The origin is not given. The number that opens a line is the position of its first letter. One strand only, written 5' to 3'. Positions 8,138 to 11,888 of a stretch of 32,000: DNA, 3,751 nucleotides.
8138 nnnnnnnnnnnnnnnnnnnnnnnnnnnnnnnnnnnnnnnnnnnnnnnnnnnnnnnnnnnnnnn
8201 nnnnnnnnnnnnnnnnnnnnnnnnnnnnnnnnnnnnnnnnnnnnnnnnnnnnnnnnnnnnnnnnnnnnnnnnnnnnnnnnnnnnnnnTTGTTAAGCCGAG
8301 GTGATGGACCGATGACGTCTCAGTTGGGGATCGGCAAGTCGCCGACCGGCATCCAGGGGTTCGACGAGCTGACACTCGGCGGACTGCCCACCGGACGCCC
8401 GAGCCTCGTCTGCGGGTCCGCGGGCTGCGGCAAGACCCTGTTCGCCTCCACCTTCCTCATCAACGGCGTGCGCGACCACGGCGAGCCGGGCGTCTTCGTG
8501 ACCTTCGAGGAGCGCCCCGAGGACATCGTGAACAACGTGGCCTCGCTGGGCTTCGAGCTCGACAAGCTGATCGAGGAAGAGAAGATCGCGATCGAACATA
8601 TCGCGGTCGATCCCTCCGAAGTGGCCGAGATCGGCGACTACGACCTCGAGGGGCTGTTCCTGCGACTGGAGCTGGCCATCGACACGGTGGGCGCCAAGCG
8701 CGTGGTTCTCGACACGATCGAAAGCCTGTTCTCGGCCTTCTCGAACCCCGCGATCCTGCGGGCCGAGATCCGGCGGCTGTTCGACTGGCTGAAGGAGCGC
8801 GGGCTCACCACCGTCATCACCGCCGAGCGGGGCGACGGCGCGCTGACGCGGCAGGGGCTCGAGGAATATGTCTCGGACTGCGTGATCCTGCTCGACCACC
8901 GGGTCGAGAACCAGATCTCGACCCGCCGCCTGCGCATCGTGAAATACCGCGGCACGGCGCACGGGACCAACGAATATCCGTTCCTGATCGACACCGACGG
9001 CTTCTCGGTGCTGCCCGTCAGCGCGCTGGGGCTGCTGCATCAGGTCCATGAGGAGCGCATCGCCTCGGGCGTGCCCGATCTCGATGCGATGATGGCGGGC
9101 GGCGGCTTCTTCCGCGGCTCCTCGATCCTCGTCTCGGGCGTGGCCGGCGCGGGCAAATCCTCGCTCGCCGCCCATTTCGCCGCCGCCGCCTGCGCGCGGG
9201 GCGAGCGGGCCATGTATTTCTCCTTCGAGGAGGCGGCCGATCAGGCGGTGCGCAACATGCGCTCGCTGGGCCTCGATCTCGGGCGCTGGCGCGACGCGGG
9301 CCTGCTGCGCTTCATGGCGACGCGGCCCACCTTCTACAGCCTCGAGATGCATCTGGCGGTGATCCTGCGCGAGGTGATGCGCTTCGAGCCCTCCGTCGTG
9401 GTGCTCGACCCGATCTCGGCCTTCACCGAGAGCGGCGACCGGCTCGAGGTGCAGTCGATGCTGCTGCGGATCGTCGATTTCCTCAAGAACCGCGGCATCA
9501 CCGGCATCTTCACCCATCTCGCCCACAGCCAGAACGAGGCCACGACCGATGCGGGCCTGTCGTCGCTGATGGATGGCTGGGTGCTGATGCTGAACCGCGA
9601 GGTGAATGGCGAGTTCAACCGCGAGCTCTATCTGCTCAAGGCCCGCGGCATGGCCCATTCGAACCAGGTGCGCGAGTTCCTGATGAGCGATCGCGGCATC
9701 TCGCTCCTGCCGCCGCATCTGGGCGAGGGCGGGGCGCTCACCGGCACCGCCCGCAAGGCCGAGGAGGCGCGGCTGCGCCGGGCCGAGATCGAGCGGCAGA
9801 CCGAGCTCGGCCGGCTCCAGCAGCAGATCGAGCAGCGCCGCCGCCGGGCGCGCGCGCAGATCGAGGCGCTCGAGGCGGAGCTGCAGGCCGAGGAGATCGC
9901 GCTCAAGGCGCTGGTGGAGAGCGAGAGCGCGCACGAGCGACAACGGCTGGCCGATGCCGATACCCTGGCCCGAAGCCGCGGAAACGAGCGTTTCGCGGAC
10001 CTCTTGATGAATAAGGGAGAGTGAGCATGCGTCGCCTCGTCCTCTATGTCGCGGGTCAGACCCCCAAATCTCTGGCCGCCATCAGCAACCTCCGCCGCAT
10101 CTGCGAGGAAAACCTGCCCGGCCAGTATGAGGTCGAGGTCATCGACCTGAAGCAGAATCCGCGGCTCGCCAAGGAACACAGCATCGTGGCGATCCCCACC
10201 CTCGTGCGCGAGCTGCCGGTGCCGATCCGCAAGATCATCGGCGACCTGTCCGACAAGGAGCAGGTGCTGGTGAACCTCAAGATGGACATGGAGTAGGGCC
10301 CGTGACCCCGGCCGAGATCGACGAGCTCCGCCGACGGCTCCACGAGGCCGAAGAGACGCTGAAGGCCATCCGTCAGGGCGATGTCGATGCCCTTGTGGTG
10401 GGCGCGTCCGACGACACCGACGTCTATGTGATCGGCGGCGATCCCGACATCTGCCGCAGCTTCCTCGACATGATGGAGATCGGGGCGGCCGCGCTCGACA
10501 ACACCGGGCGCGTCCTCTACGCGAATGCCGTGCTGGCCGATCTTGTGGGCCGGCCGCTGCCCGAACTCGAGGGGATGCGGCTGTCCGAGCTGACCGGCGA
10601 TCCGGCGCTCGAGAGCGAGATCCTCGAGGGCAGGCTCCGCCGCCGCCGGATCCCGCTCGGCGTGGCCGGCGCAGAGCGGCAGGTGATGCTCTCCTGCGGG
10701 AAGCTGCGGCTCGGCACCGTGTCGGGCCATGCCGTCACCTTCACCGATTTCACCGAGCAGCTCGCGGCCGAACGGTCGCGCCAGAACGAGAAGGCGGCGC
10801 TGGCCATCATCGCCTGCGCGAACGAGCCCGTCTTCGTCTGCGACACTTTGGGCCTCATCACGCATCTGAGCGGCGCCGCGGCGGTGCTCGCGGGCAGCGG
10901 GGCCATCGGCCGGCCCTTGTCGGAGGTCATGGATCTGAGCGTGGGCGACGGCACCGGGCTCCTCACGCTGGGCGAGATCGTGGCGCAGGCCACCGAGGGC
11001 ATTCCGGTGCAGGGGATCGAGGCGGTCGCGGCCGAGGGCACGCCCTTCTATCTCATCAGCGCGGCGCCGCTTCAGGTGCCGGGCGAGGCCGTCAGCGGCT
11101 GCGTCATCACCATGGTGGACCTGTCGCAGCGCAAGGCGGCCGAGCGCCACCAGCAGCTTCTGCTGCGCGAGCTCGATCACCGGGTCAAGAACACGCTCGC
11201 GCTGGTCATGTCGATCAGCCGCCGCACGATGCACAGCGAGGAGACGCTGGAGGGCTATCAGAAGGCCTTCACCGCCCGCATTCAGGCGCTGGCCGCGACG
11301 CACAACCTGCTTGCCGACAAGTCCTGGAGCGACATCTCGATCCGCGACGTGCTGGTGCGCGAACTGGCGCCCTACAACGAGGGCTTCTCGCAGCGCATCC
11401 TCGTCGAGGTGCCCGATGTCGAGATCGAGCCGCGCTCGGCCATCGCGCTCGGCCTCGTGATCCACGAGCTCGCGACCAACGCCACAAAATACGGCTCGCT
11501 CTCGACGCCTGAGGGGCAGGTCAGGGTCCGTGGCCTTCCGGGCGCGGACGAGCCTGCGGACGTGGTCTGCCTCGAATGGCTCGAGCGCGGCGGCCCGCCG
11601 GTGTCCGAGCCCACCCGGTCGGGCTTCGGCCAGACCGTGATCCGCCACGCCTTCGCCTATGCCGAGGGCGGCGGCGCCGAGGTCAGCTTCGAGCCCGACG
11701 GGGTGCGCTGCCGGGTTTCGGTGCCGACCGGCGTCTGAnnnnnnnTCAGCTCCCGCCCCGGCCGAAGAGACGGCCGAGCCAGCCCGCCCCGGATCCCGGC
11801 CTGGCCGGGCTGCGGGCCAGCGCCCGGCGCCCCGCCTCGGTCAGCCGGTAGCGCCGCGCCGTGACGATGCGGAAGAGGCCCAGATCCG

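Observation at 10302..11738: HWE-type dual-PAS histidine kinase starting 5 nt after kaiB: candidate clock input/output with no partner regulator in the operon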

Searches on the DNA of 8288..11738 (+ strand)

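Call 69: search_dna_similar(query=window:8288-11738:+, collection=plasmids, mode=near, max_rows=10)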
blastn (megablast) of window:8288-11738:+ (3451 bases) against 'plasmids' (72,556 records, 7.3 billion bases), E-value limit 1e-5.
Records with a match: 12; places in all: 12; records where one place covers at least 80% of the query: 9.
Best place of each record, by identity: >=99% 8; 95-99% 1; 80-90% 1; 60-80% 2.
By first word of the organism name: Cereibacter 9; Falsirhodobacter 1; Rhizobium 1; Sinorhizobium 1.
By predicted mobility (MOB-suite, as given by PLSDB): non-mobilizable 11; conjugative 1.
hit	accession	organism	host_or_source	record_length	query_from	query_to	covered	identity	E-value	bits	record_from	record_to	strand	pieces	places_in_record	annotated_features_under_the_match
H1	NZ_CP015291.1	Cereibacter sphaeroides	Cereibacter sphaeroides 2.4.1,single ...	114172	1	3451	100%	100.0%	0e+0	6373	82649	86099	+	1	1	kaiC: circadian clock protein KaiC | HWE histidine kinase domain-containing protein | circadian clock KaiB family protein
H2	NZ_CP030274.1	Cereibacter sphaeroides 2.4.1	cell culture,laboratory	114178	1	3451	100%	100.0%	0e+0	6373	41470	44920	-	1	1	kaiC: circadian clock protein KaiC | HWE histidine kinase domain-containing protein | circadian clock KaiB family protein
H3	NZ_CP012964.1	Cereibacter sphaeroides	cell culture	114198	1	3451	100%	100.0%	0e+0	6373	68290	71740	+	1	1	kaiC: circadian clock protein KaiC | HWE histidine kinase domain-containing protein | circadian clock KaiB family protein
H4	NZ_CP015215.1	Cereibacter sphaeroides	Cereibacter sphaeroides 2.4.1,single ...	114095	1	3451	100%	100.0%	0e+0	6373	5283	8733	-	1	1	kaiC: circadian clock protein KaiC | HWE histidine kinase domain-containing protein | circadian clock KaiB family protein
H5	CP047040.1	Cereibacter sphaeroides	cell culture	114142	1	3451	100%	100.0%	0e+0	6373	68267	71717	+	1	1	kaiC: circadian clock protein KaiC | PAS domain-containing protein | circadian clock protein KaiB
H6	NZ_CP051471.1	Cereibacter sphaeroides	cell culture,laboratory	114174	1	3451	100%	100.0%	0e+0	6373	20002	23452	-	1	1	kaiC: circadian clock protein KaiC | HWE histidine kinase domain-containing protein | circadian clock KaiB family protein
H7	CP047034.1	Cereibacter sphaeroides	cell culture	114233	1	3451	100%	99.8%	0e+0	6342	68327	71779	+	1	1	kaiC: circadian clock protein KaiC | circadian clock protein KaiB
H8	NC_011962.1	Cereibacter sphaeroides KD131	-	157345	1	3451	100%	99.1%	0e+0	6207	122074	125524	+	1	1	kaiC: circadian clock protein KaiC | HWE histidine kinase domain-containing protein | circadian clock KaiB family protein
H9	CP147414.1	Cereibacter sphaeroides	-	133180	6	3451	100%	95.9%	0e+0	5572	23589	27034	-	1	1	kaiC: circadian clock protein KaiC | HWE histidine kinase domain-containing protein | circadian clock KaiB family protein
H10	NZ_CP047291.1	Falsirhodobacter algicola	Grateloupia sp.,single cell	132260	48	1508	42%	81.4%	0e+0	1182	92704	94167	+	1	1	kaiC: circadian clock protein KaiC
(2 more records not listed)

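Call 70: get_annotated_region(hit=H1, flank=9000)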
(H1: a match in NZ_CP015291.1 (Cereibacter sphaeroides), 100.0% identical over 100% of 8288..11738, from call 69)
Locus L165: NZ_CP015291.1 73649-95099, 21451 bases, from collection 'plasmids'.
description: Cereibacter sphaeroides strain MBTLJ-20 plasmid c, complete sequence
organism: Cereibacter sphaeroides (NCBI taxid 1063)
taxonomy: Bacteria; Pseudomonadota; Alphaproteobacteria; Rhodobacterales; Paracoccaceae; Cereibacter; Cereibacter sphaeroides
host: -; source: Cereibacter sphaeroides 2.4.1,single cell; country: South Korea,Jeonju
typing (MOB-suite, as given by PLSDB): non-mobilizable
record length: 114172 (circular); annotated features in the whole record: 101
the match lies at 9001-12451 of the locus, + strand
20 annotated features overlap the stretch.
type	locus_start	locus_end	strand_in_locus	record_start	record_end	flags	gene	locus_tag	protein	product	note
CDS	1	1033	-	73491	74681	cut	-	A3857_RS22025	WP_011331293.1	PHB depolymerase family esterase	-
CDS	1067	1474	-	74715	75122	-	-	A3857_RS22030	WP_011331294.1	CopG family transcriptional regulator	-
CDS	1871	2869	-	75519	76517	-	-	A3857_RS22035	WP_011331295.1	NAD-dependent epimerase/dehydratase family protein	-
CDS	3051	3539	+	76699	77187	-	-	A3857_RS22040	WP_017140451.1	hypothetical protein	-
CDS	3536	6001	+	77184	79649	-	-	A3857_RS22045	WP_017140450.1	rhamnan synthesis F family protein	-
CDS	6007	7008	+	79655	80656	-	-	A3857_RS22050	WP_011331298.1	hypothetical protein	-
CDS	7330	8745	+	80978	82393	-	-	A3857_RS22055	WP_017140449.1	sulfotransferase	-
CDS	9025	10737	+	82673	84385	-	kaiC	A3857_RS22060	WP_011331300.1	circadian clock protein KaiC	-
CDS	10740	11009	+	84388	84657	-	-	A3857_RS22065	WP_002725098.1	circadian clock KaiB family protein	-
CDS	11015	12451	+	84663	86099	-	-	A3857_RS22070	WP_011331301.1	HWE histidine kinase domain-containing protein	-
CDS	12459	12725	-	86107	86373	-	-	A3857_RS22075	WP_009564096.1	hypothetical protein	-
CDS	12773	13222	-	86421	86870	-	-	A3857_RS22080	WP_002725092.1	universal stress protein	-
CDS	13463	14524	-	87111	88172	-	-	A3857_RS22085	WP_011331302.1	hybrid-cluster NAD(P)-dependent oxidoreductase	-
CDS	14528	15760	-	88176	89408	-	-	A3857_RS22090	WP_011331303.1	aromatic ring-hydroxylating dioxygenase subunit alpha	-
CDS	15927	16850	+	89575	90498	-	-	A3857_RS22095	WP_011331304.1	LysR substrate-binding domain-containing protein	-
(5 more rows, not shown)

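Call 80: get_annotated_region(hit=H7, flank=300)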
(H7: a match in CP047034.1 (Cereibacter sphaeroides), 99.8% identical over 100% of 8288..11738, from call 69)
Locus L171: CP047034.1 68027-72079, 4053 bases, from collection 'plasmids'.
description: Cereibacter sphaeroides strain DSM 158 plasmid pB, complete sequence
organism: Cereibacter sphaeroides (NCBI taxid 1063)
taxonomy: Bacteria; Pseudomonadota; Alphaproteobacteria; Rhodobacterales; Paracoccaceae; Cereibacter; Cereibacter sphaeroides
host: -; source: cell culture; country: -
typing (MOB-suite, as given by PLSDB): non-mobilizable
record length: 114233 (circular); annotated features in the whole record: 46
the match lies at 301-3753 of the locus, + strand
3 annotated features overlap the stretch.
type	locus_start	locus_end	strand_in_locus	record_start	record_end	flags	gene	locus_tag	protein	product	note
CDS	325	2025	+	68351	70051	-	kaiC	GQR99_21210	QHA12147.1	circadian clock protein KaiC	-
CDS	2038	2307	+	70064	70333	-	-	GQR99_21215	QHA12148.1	circadian clock protein KaiB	-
CDS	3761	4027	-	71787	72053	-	-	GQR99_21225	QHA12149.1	hypothetical protein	-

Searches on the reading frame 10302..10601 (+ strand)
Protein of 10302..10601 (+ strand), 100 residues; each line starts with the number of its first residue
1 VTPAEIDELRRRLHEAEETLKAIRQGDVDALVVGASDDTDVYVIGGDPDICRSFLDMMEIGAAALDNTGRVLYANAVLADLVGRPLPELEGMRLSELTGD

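Call 73: search_dna_similar(query=window:10302-10601:+, collection=plasmids, mode=protein, max_rows=60, max_evalue=0.001)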
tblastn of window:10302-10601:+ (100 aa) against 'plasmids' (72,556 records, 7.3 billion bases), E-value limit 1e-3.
Records with a match: 14; places in all: 14; records where one place covers at least 80% of the query: 11.
Best place of each record, by identity: >=99% 8; 95-99% 1; 60-80% 1; <60% 4.
By first word of the organism name: Cereibacter 9; Falsirhodobacter 1; Sinorhizobium 1; Rhizobium 1; Pararhizobium 1; Novosphingobium 1.
By predicted mobility (MOB-suite, as given by PLSDB): non-mobilizable 11; conjugative 3.
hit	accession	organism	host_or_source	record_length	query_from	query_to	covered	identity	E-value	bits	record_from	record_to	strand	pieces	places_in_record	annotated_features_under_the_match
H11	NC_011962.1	Cereibacter sphaeroides KD131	-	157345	1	100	100%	99.0%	5e-58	198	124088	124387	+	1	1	HWE histidine kinase domain-containing protein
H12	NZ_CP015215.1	Cereibacter sphaeroides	Cereibacter sphaeroides 2.4.1,single ...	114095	1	100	100%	99.0%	5e-58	198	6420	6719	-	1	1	HWE histidine kinase domain-containing protein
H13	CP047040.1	Cereibacter sphaeroides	cell culture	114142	1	100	100%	99.0%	5e-58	198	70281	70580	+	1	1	PAS domain-containing protein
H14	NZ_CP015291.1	Cereibacter sphaeroides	Cereibacter sphaeroides 2.4.1,single ...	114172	1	100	100%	99.0%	5e-58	198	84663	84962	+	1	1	HWE histidine kinase domain-containing protein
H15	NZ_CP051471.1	Cereibacter sphaeroides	cell culture,laboratory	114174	1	100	100%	99.0%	5e-58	198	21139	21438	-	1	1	HWE histidine kinase domain-containing protein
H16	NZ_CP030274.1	Cereibacter sphaeroides 2.4.1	cell culture,laboratory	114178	1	100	100%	99.0%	5e-58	198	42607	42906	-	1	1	HWE histidine kinase domain-containing protein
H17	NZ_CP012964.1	Cereibacter sphaeroides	cell culture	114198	1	100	100%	99.0%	5e-58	198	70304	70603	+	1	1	HWE histidine kinase domain-containing protein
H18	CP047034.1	Cereibacter sphaeroides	cell culture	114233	3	100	98%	100.0%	1e-57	197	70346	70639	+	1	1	none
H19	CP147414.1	Cereibacter sphaeroides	-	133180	1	100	100%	95.0%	2e-56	193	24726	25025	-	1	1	HWE histidine kinase domain-containing protein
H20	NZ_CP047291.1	Falsirhodobacter algicola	Grateloupia sp.,single cell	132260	1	97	97%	51.5%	4e-18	84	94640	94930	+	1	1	sensor histidine kinase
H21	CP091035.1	Sinorhizobium sp. B11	soybean,TY,soil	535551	8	99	92%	41.9%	2e-13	71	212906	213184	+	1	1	PAS domain-containing protein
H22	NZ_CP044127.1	Rhizobium sp. BG4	Prosopis cineraria,pure bacterial ...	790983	8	82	75%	50.0%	1e-14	74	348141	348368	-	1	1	HWE histidine kinase domain-containing protein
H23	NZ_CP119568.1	Pararhizobium qamdonense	cell culture,soil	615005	5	83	79%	46.3%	1e-8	57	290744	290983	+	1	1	response regulator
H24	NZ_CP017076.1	Novosphingobium resinovorum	single cell,soil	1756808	5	31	27%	70.4%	4e-4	45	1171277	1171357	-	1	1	none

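Call 74: get_annotated_region(hit=H20, flank=4000)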
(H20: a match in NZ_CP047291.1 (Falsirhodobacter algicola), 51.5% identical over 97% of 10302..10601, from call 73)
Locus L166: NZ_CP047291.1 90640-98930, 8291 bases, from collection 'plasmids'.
description: Falsirhodobacter algicola strain PG104 plasmid unnamed2, complete sequence
organism: Falsirhodobacter algicola (NCBI taxid 2692330)
taxonomy: Bacteria; Pseudomonadota; Alphaproteobacteria; Rhodobacterales; Paracoccaceae; Falsirhodobacter; Falsirhodobacter algicola
host: -; source: Grateloupia sp.,single cell; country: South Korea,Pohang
typing (MOB-suite, as given by PLSDB): non-mobilizable
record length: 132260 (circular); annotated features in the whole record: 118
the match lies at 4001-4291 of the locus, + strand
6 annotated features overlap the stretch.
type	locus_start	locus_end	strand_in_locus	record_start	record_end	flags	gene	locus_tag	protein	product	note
CDS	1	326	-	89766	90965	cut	-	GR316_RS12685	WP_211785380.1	AAA family ATPase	-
CDS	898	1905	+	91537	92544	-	-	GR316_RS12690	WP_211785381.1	replication initiation protein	GO:0006270 - DNA replication initiation [Evidence IEA]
CDS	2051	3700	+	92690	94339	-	kaiC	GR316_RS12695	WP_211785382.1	circadian clock protein KaiC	-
CDS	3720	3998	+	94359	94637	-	-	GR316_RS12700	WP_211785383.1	circadian clock KaiB family protein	-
CDS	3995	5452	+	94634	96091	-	-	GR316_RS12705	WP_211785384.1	sensor histidine kinase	-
CDS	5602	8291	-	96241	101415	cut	-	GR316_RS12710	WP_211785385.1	DUF4011 domain-containing protein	-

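Call 75: get_annotated_region(hit=H21, flank=4000)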
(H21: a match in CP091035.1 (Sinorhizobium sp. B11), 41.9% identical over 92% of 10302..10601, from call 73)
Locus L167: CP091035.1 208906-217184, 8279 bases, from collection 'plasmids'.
description: Sinorhizobium sp. B11 plasmid p2, complete sequence
organism: Sinorhizobium sp. B11 (NCBI taxid 2904803)
taxonomy: Bacteria; Pseudomonadota; Alphaproteobacteria; Hyphomicrobiales; Rhizobiaceae; Sinorhizobium; Sinorhizobium sp. B11
host: -; source: soybean,TY,soil; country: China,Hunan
typing (MOB-suite, as given by PLSDB): non-mobilizable; mating-pair formation MPF_T
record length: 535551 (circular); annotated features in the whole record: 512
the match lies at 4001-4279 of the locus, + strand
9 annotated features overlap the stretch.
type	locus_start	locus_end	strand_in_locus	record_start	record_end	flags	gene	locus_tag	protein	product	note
CDS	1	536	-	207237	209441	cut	-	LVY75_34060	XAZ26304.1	ATP-binding protein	-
CDS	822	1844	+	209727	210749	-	-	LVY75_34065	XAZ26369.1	YihY/virulence factor BrkB family protein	-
CDS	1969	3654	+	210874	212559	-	kaiC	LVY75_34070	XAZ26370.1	circadian clock protein KaiC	-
CDS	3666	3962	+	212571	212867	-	-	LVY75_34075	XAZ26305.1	circadian clock KaiB family protein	-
CDS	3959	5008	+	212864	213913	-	-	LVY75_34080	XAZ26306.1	PAS domain-containing protein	-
CDS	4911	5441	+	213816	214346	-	-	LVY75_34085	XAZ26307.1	sensor histidine kinase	-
CDS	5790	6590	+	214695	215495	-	-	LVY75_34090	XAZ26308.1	SDR family NAD(P)-dependent oxidoreductase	-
CDS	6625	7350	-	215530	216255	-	-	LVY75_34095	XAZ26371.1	endonuclease/exonuclease/phosphatase family protein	-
CDS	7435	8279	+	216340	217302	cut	-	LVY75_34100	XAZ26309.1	lysylphosphatidylglycerol synthase domain-containing protein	-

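Call 76: get_annotated_region(hit=H22, flank=4000)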
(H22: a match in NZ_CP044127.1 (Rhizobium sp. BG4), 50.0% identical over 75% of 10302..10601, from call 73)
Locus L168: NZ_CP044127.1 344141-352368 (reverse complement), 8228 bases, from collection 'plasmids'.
description: Rhizobium sp. BG4 plasmid pRPC2, complete sequence
organism: Rhizobium sp. BG4 (NCBI taxid 2613770)
taxonomy: Bacteria; Pseudomonadota; Alphaproteobacteria; Hyphomicrobiales; Rhizobiaceae; Rhizobium; Rhizobium sp. BG4
host: -; source: Prosopis cineraria,pure bacterial culture,nodule; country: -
typing (MOB-suite, as given by PLSDB): conjugative; relaxase MOBP; mating-pair formation MPF_T
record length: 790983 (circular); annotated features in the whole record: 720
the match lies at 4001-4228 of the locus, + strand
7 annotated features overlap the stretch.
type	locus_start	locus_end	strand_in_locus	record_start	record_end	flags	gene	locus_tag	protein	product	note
CDS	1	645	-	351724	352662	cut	-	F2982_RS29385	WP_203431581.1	transposase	GO:0006313 - DNA transposition [Evidence IEA]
CDS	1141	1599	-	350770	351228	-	-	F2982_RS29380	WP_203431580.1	hypothetical protein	-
CDS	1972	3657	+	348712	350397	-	kaiC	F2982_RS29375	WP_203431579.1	circadian clock protein KaiC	-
CDS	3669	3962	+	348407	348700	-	-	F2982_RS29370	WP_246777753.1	circadian clock KaiB family protein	-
CDS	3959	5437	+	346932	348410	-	-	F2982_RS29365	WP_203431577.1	HWE histidine kinase domain-containing protein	-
CDS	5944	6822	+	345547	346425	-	-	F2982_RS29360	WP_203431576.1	hypothetical protein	-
CDS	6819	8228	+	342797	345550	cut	-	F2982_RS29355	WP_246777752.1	EAL domain-containing protein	-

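Call 77: get_annotated_region(hit=H23, flank=4000)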
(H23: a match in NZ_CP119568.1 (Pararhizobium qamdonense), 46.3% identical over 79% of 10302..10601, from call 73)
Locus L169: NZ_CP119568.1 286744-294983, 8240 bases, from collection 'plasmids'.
description: Pararhizobium qamdonense strain T808 plasmid p3, complete sequence
organism: Pararhizobium qamdonense (NCBI taxid 3031126)
taxonomy: Bacteria; Pseudomonadota; Alphaproteobacteria; Hyphomicrobiales; Rhizobiaceae; Pararhizobium; Pararhizobium qamdonense
host: -; source: cell culture,soil; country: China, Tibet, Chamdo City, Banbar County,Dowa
typing (MOB-suite, as given by PLSDB): conjugative; relaxase MOBQ; mating-pair formation MPF_T
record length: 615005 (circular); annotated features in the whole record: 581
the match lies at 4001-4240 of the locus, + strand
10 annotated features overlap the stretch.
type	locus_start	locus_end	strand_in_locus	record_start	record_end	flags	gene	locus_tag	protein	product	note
CDS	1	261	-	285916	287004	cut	-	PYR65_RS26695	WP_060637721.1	ABC transporter ATP-binding protein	-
CDS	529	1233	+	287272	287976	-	-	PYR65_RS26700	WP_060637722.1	GntR family transcriptional regulator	-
CDS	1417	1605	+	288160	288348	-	-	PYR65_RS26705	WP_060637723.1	YlcI/YnfO family protein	-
CDS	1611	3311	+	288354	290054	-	kaiC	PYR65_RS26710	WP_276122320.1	circadian clock protein KaiC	-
CDS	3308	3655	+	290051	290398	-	kaiB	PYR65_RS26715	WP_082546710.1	circadian clock protein KaiB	-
CDS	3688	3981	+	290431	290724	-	-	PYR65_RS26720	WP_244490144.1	circadian clock KaiB family protein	-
CDS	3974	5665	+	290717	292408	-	-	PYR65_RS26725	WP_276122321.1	response regulator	GO:0000160 - phosphorelay signal transduction system [Evidence IEA]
CDS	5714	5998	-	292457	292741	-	-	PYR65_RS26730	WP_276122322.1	hypothetical protein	-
CDS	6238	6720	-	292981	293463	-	-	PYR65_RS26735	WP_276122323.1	pyridoxamine 5'-phosphate oxidase family protein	-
CDS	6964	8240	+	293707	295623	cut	-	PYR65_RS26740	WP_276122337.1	AI-2E family transporter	GO:1905887 - autoinducer AI-2 transmembrane transport [Evidence IEA]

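Call 78: get_annotated_region(hit=H24, flank=4000)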
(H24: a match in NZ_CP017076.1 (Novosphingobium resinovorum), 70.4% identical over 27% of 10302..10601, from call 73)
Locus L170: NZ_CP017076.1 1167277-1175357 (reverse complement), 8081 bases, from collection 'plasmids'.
description: Novosphingobium resinovorum strain SA1 plasmid pSA1
organism: Novosphingobium resinovorum (NCBI taxid 158500)
taxonomy: Bacteria; Pseudomonadota; Alphaproteobacteria; Sphingomonadales; Sphingomonadaceae; Novosphingobium; Novosphingobium resinovorum
host: -; source: single cell,soil; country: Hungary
typing (MOB-suite, as given by PLSDB): conjugative; relaxase MOBP; mating-pair formation MPF_T
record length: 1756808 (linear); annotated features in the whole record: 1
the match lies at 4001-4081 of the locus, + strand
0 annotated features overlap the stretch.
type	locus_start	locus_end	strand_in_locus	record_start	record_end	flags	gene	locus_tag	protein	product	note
